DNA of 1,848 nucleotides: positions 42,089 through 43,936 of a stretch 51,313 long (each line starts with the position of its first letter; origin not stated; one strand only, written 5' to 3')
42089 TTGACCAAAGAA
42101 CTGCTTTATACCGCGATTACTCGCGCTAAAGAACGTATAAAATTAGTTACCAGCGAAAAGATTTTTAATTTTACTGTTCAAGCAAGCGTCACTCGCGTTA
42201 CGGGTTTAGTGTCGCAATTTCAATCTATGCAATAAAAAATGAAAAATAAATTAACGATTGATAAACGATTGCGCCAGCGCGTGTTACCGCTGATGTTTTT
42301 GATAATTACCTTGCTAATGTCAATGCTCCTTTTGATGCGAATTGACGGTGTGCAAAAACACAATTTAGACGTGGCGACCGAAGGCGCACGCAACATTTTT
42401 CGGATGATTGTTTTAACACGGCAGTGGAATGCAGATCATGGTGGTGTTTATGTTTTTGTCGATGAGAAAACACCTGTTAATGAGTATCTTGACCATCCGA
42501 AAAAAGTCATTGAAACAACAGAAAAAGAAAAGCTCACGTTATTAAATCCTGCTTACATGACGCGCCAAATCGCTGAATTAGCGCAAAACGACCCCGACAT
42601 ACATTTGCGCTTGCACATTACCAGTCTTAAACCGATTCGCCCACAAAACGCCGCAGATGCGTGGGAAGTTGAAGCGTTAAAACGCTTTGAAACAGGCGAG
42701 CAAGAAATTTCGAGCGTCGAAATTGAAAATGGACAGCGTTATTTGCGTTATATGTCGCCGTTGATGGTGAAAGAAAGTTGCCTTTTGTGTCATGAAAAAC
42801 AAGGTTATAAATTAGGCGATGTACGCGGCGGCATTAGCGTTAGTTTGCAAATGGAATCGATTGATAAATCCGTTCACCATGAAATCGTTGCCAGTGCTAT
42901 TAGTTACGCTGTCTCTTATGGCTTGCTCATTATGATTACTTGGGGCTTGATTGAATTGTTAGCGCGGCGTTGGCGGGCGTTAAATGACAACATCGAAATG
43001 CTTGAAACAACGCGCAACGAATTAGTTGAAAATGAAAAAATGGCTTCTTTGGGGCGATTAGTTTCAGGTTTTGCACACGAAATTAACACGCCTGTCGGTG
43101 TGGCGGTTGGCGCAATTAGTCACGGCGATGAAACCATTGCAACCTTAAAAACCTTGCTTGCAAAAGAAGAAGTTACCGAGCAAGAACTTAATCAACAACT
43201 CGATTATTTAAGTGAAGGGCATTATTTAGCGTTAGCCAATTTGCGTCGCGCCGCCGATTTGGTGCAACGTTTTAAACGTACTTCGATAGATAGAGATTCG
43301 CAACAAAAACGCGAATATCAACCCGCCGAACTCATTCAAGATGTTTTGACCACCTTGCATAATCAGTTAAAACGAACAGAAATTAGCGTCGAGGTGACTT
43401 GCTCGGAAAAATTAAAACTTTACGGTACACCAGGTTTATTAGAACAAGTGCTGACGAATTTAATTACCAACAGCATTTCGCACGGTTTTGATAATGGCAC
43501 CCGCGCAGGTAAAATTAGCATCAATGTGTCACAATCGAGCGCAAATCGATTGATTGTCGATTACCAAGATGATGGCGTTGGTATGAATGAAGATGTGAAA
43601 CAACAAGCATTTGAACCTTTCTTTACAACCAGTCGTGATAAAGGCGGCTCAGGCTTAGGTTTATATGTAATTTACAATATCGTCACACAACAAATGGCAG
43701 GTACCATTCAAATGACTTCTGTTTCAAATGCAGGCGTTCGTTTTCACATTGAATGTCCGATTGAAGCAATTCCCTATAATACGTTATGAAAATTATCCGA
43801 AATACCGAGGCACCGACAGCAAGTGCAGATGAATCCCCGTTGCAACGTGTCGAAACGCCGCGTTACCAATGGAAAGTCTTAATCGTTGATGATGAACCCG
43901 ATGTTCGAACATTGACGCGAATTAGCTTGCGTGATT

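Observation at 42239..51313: Candidate c-di-GMP-gated adhesion module: heme-c sensor kinase, REC-HD-GYP, GT4 glycosyltransferase, giant lectin adhesin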

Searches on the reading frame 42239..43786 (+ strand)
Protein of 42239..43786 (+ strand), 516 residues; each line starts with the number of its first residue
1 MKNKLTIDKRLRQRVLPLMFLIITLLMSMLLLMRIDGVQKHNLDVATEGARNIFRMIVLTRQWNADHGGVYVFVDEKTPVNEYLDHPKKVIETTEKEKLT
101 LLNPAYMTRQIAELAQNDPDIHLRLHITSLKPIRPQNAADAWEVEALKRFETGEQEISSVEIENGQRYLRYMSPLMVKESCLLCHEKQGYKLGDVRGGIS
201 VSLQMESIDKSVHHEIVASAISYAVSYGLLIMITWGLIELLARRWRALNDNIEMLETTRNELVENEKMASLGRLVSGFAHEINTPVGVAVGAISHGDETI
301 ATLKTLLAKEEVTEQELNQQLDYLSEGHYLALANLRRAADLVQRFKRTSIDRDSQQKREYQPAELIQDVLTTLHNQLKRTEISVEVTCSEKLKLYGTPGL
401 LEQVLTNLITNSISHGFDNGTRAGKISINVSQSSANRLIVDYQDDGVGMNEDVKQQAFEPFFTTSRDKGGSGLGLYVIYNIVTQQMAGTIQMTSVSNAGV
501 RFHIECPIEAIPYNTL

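Call 6: search_protein_families(library=pfam, proteins=[window:42239-43786:+], max_evalue=0.01)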
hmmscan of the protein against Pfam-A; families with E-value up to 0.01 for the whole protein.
window:42239-43786:+ (516 aa): 6 families
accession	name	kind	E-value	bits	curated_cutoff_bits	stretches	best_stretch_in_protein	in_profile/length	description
PF11845.13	Tll0287-like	-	8.8e-23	81.8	24.1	1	84-203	32-143/144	Tll0287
PF02518.31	HATPase_c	-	4.5e-22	79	26.4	1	399-508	4-109/111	Histidine kinase-, DNA gyrase B-, and HSP90-like ATPase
PF13581.12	HATPase_c_2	-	0.00045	20.7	27.4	1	404-483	35-110/127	Histidine kinase-like ATPase domain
PF24495.1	Ig_TMEM131_2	-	0.0056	17.1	27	0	91-170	14-92/94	Transmembrane protein 131 second Ig-like domain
PF13589.12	HATPase_c_3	-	0.007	16.8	25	0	402-464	4-59/137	Histidine kinase-, DNA gyrase B-, and HSP90-like ATPase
PF21563.3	Mcp40H-20_sensor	-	0.0082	16.9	27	0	111-194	23-104/112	Methyl-accepting chemotaxis sensory transducer, class 40H, sensor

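Call 7: search_protein_families(library=ncbifam, proteins=[window:42239-43786:+], max_evalue=0.01)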
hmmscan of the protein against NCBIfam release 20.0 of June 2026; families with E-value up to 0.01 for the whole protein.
window:42239-43786:+ (516 aa): 71 families (the best 25 are shown)
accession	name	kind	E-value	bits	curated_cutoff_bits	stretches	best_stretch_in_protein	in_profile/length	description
NF008468.0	PRK11360.1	equivalog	3.8e-28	98.2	646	1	256-509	381-609/616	two-component system sensor histidine kinase AtoS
NF040750.1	tetrathio_HK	equivalog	6.8e-28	97.5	750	1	213-495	282-541/555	tetrathionate respiration histidine kinase TtrS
NF007688.0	PRK10364.1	equivalog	7e-26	91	479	2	363-509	313-452/460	two-component system sensor histidine kinase ZraS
NF047497.1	HK_LIC_12097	equivalog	3e-23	82.2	500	1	259-508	138-366/367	LIC_12097 family sensor histidine kinase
NF046044.1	PnpS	equivalog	5.4e-23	81.6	400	1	352-507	237-390/390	two-component system histidine kinase PnpS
NF041947.1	LuxQ_Vibrio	equivalog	9.3e-21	73.4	1200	1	307-510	496-698/843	quorum-sensing autoinducer 2 sensor kinase/phosphatase LuxQ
NF010411.0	PRK13837.1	equivalog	5.6e-20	70.9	647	1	249-509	431-676/828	two-component system VirA-like sensor kinase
TIGR02956.1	TMAO_torS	equivalog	3.1e-19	68.6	676.5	1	356-509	533-683/967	TMAO reductase system sensor histidine kinase/response regulator TorS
NF038348.1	T2SS_HK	subfamily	3.6e-19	68.6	450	1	252-508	308-573/574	histidine kinase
NF052574.1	HisKinEspCMyxo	equivalog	4.4e-19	68.1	1200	1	257-507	403-636/785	serine histidine kinase EspC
NF011874.0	PRK15347.1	equivalog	6.3e-19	67.5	852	1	279-511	406-617/921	two component system sensor kinase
NF052573.1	HisKinEspAMyxo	equivalog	3.6e-18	65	1400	1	259-505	372-608/755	serine histidine kinase EspA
NF041735.1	hist_kin_RppB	equivalog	4.2e-18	65.4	400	1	279-507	224-438/438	two-component system sensor histidine kinase RppB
NF007837.0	PRK10549.1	equivalog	6.4e-18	64.7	603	1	355-509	307-459/466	envelope stress sensor histidine kinase BaeS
NF008318.0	PRK11107.1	equivalog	1.2e-17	63.3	890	1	365-510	371-520/920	two-component sensor histidine kinase BarA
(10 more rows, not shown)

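Call 30: search_solved_structures(query=window:42239-43786:+, max_evalue=0.01, show_alignments=2)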
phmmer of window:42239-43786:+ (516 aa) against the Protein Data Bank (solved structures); distinct sequences matched with E-value up to 0.01: 48.
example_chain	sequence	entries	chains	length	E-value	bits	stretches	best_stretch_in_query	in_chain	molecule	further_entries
9jfj_A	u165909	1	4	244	7.7e-16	61.1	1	365-509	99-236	Sensor histidine kinase ZraS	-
7z8n_A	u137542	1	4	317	1.6e-14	56.7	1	256-506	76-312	Histidine kinase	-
3a0r_A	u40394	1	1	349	3e-12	49.2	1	256-507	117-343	Sensor protein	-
3d36_A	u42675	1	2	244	7e-12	48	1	363-513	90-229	Sporulation kinase B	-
9p6i_A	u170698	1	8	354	3.4e-11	45.7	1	364-509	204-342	histidine kinase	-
5idj_A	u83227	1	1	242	2.9e-10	42.7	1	421-508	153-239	Histidine kinase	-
3a0t_A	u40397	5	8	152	1.1e-09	40.8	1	359-507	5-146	Sensor protein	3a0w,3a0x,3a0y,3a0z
5idm_A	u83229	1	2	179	1.5e-09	40.3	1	425-512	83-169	Cell cycle histidine kinase CckA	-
7cch_A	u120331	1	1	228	2e-09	39.9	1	339-496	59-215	AdeS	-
4gcz_A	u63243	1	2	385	8.2e-09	37.9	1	255-507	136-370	Blue-light photoreceptor, Sensor protein fixL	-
4biu_A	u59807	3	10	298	8.5e-09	37.8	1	393-507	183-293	SENSOR PROTEIN CPXA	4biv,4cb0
4biw_A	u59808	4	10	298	9e-09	37.8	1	393-507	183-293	SENSOR PROTEIN CPXA | Sensor histidine kinase CpxA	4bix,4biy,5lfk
8a3u_A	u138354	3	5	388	9.5e-09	37.7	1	255-507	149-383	Putative Sensory box protein,Sensor protein FixL | Putative Sensory box protein,Putative Sensory box protein,Sensor protein FixL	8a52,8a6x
8a7f_A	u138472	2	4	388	9.5e-09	37.7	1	255-507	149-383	Putative Sensory box protein,Sensor protein FixL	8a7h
4biz_A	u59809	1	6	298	2.1e-08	36.6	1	393-507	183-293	SENSOR PROTEIN CPXA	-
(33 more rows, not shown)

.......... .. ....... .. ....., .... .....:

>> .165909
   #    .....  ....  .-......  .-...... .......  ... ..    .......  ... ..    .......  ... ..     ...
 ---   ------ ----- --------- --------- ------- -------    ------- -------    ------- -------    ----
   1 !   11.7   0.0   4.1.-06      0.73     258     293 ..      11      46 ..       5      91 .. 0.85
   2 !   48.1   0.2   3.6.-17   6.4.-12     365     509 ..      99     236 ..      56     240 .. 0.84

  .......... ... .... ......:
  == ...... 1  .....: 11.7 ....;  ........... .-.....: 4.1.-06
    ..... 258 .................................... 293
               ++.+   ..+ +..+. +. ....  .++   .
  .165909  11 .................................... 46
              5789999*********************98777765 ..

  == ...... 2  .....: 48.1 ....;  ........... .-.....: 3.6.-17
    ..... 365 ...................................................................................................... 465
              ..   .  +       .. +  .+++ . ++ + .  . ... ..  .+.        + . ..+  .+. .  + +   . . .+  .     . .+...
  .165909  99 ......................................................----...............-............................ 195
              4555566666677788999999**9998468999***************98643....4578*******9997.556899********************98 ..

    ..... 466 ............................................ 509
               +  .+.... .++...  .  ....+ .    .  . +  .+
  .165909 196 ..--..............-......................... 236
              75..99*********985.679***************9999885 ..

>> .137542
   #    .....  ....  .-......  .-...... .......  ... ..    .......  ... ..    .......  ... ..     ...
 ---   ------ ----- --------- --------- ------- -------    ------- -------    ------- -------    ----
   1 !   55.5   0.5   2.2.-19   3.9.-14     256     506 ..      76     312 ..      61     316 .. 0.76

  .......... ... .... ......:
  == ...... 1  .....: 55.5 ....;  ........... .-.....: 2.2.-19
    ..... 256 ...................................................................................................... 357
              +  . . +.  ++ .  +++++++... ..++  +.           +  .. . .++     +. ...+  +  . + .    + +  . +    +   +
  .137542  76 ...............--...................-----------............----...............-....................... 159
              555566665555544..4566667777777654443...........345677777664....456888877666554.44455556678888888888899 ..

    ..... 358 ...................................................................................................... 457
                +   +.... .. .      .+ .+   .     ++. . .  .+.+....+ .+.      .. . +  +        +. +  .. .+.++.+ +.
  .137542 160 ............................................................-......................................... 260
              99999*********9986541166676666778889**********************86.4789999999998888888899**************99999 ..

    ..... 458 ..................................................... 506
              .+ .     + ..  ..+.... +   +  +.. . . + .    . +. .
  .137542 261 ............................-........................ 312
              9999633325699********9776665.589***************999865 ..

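Call 38: search_protein_families(library=pfam, alignment_id=A3, max_evalue=0.001)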
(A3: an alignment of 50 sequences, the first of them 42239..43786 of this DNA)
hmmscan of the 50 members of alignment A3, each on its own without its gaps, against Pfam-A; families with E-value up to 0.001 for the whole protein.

A. member 1, window:42239-43786:+ (516 aa): 3 families
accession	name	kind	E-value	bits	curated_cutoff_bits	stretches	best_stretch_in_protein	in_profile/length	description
PF11845.13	Tll0287-like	-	8.8e-23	81.8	24.1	1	84-203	32-143/144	Tll0287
PF02518.31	HATPase_c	-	4.5e-22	79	26.4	1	399-508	4-109/111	Histidine kinase-, DNA gyrase B-, and HSP90-like ATPase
PF13581.12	HATPase_c_2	-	0.00045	20.7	27.4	1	404-483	35-110/127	Histidine kinase-like ATPase domain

B. families by the number of members that match (of 50 scanned): 21 families
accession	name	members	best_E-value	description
PF02518.31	HATPase_c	50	1e-26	Histidine kinase-, DNA gyrase B-, and HSP90-like ATPase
PF13581.12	HATPase_c_2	21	1e-09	Histidine kinase-like ATPase domain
PF11845.13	Tll0287-like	17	7.7e-30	Tll0287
PF01814.28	Hemerythrin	16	5.6e-13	Hemerythrin HHE cation binding domain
PF08376.15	NIT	6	1.5e-46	Nitrate and nitrite sensing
PF00512.31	HisKA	6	5.9e-05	His Kinase A (phospho-acceptor) domain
PF13426.13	PAS_9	3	4.6e-17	PAS domain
PF00672.30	HAMP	3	3.5e-14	HAMP domain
PF12974.12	Phosphonate-bd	2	1.6e-33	ABC transporter, phosphonate, periplasmic substrate-binding protein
PF00989.32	PAS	2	1.3e-23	PAS fold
PF08448.16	PAS_4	2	1.3e-18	PAS fold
PF13188.13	PAS_8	2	4.6e-12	PAS domain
PF12729.13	4HB_MCP_1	2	1e-09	Four helix bundle sensory module for signal transduction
PF03707.21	MHYT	1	2.6e-46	Bacterial signalling protein N terminal repeat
PF21623.3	HK_sensor_dom_bact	1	2.8e-22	Bacterial histidine kinase, sensor domain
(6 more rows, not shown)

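Call 76: search_protein_families(library=padloc, proteins=[window:42239-43786:+], max_evalue=0.001)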
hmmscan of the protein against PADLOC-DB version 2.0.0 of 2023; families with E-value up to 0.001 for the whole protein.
window:42239-43786:+ (516 aa): 0 families

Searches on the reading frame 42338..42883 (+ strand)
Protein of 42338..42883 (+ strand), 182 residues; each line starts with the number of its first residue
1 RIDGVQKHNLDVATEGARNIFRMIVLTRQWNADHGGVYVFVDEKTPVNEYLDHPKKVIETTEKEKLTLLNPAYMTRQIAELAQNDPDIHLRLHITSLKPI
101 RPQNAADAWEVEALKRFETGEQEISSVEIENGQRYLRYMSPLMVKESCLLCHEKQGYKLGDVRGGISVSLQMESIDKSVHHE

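Call 32: search_solved_structures(query=window:42338-42883:+, max_evalue=10, show_alignments=3)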
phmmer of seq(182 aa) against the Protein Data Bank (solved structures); distinct sequences matched with E-value up to 10: 0.
